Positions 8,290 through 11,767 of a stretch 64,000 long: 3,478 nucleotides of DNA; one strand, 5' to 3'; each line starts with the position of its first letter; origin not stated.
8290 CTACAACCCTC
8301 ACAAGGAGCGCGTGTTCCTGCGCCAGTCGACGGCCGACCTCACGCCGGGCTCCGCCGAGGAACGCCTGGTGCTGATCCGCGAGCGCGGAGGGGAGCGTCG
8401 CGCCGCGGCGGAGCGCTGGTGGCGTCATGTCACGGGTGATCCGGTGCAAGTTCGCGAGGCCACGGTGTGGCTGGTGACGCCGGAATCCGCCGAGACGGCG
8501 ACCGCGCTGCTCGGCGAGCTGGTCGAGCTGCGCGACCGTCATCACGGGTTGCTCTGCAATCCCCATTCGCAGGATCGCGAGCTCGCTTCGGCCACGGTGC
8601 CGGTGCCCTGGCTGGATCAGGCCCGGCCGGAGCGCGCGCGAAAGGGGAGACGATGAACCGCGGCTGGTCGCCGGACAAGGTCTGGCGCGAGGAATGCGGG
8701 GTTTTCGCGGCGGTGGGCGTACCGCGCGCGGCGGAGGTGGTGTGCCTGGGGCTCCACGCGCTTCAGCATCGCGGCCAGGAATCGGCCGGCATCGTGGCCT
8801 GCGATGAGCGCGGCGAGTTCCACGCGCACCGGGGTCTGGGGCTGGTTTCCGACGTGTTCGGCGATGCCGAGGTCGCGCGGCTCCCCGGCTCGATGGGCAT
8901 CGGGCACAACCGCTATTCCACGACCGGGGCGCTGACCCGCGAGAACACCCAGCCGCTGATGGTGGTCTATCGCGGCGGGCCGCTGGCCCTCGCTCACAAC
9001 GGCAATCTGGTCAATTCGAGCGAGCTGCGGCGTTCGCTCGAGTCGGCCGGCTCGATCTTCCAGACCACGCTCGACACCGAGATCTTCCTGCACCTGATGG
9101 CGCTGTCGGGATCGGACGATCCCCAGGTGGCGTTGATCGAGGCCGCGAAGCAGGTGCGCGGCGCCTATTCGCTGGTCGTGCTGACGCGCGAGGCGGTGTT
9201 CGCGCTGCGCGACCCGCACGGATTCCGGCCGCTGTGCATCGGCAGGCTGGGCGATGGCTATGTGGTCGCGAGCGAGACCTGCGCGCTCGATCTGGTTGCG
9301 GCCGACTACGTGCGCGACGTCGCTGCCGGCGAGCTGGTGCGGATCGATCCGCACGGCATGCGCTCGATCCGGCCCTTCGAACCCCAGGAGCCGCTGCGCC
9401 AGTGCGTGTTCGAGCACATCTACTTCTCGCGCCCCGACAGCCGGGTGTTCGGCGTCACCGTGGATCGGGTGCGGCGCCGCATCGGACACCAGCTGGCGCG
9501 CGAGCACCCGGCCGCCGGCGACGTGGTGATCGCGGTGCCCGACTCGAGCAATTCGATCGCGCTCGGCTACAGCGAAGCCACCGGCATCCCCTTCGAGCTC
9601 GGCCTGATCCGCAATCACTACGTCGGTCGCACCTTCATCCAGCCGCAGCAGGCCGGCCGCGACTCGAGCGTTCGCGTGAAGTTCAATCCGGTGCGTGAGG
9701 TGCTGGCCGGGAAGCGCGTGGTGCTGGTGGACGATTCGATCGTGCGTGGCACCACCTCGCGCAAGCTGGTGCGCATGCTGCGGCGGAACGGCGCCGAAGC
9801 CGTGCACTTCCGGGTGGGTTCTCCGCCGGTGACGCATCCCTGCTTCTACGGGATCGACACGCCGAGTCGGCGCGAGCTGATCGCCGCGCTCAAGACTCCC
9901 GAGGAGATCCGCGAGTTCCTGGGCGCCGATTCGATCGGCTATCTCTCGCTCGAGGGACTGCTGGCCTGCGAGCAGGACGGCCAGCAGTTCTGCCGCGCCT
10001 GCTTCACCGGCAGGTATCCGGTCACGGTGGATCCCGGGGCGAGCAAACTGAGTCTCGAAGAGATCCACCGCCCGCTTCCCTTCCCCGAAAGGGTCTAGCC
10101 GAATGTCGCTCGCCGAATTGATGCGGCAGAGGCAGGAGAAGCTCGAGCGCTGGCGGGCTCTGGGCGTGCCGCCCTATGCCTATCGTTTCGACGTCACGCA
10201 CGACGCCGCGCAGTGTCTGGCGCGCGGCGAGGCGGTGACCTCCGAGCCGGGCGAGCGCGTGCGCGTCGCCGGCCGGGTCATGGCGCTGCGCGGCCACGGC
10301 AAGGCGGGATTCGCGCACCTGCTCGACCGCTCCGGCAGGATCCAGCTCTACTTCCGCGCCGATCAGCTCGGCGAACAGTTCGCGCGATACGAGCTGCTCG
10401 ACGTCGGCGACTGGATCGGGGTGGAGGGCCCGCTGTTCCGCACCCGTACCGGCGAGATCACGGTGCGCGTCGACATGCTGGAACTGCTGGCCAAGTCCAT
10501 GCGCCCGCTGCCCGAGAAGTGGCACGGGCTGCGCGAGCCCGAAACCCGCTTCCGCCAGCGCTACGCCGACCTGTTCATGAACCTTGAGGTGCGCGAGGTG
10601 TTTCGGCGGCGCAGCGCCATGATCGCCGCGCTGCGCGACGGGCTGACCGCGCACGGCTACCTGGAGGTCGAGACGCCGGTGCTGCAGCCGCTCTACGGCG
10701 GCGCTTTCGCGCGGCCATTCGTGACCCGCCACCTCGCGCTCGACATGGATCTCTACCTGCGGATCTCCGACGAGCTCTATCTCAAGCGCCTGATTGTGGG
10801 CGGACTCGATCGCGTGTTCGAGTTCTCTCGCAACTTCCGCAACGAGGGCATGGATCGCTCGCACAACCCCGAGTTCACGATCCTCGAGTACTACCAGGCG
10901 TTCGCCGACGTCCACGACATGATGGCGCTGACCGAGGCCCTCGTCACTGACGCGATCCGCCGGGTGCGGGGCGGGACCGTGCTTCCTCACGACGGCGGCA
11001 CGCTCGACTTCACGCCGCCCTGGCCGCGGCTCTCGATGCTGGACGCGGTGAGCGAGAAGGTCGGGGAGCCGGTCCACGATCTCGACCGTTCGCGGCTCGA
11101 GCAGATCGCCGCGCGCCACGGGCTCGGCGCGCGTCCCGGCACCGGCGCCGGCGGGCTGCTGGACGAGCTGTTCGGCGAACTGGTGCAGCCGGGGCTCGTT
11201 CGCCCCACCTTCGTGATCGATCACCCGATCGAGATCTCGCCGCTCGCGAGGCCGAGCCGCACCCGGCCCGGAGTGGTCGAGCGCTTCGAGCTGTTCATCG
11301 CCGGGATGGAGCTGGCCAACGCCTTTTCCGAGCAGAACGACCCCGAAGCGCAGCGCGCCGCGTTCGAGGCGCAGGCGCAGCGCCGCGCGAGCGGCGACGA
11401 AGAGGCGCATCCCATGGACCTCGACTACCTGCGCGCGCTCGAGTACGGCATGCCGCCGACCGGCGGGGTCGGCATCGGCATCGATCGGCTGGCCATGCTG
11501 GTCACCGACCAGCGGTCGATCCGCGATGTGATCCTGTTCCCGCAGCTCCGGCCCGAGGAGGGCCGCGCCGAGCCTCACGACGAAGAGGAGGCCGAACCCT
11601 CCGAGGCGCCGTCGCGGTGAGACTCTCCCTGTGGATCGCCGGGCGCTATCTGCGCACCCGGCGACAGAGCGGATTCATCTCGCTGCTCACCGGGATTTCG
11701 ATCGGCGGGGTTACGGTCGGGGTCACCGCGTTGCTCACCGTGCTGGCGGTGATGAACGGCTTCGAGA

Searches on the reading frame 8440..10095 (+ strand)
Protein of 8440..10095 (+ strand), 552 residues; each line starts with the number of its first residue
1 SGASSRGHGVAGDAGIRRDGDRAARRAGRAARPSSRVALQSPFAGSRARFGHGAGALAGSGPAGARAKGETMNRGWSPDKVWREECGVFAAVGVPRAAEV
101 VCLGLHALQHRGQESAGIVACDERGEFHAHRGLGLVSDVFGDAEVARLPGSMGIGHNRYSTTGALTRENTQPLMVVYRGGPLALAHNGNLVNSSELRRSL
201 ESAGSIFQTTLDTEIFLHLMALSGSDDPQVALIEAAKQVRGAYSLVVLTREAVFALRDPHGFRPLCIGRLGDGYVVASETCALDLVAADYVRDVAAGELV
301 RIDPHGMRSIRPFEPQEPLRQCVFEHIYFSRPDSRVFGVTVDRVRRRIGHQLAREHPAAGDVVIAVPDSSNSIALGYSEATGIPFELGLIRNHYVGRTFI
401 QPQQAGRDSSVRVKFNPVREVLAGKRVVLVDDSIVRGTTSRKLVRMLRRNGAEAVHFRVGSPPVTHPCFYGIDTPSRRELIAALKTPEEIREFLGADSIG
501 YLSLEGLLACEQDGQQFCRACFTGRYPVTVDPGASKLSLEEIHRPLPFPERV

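Call 60: search_protein_families(library=pfam, proteins=[window:8440-10095:+], max_evalue=0.0001)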
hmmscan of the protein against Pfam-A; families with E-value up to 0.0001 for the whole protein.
window:8440-10095:+ (552 aa): 4 families
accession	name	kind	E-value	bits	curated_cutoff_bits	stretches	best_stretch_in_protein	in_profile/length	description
PF13522.11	GATase_6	-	1.3e-18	67.7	27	1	149-279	9-130/130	Glutamine amidotransferase domain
PF13537.11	GATase_7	-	1.8e-18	67.2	25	1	156-283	1-121/123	Glutamine amidotransferase domain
PF00156.33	Pribosyltran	-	8.8e-06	25.6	26.3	1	361-457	31-120/158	Phosphoribosyl transferase domain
PF13230.11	GATase_4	-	9.7e-05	21.9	23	0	153-194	74-115/272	Glutamine amidotransferases class-II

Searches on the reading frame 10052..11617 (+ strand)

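Call 60: search_protein_families(library=pfam, proteins=[window:10052-11617:+], max_evalue=0.0001)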
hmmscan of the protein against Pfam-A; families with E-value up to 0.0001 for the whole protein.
window:10052-11617:+ (522 aa): 2 families
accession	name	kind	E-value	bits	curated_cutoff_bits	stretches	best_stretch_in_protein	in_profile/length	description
PF00152.25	tRNA-synt_2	-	9.9e-87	291.3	25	1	163-499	2-307/308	tRNA synthetases class II (D, K and N)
PF01336.31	tRNA_anti-codon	-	1.1e-16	61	27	1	70-146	1-75/75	OB-fold nucleic acid binding domain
